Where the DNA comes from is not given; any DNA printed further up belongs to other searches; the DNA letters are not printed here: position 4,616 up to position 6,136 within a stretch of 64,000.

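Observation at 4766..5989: Two paralogous pilin-LamG (lectin-like) fusion proteins encoded away from the pilus operon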

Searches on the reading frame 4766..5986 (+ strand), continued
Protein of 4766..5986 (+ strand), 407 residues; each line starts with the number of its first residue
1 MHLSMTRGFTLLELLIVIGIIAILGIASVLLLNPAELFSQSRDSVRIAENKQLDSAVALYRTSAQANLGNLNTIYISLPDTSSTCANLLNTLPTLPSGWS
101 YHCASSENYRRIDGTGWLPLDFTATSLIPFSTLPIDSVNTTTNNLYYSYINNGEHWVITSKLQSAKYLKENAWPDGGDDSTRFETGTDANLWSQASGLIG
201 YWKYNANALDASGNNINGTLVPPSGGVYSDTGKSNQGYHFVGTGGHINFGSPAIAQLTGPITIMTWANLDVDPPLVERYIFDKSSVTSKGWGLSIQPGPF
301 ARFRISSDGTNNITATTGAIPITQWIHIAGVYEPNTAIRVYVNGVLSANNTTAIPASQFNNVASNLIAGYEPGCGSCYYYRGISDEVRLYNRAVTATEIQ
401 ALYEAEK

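Call 92: list_cluster_members(proteins=[window:4766-5986:+, window:18879-20111:+, window:61756-62355:-, P0002, P0003])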
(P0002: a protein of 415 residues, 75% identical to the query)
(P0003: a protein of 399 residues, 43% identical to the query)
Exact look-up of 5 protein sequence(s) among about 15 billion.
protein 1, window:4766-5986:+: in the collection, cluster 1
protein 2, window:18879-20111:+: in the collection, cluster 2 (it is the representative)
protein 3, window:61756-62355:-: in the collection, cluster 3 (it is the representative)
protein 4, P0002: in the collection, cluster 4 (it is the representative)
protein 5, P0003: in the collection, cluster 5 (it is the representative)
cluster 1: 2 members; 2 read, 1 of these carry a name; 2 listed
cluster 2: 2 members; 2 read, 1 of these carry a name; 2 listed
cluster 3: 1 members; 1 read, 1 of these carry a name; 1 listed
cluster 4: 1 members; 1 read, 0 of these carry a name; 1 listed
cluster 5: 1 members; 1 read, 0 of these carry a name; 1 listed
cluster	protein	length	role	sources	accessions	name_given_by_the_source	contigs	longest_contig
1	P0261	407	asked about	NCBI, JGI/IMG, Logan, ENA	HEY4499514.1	MAG TPA: LamG domain-containing protein [Candidatus Paceibacterota bacterium]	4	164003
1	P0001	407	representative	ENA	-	-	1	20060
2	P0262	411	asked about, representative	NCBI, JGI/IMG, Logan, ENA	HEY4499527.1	MAG TPA: LamG domain-containing protein [Candidatus Paceibacterota bacterium]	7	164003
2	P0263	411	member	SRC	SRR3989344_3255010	-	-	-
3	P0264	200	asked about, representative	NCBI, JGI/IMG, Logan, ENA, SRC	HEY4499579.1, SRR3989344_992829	MAG TPA: type II secretion system protein [Candidatus Paceibacterota bacterium]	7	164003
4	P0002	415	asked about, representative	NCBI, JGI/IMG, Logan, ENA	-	-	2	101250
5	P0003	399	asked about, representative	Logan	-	-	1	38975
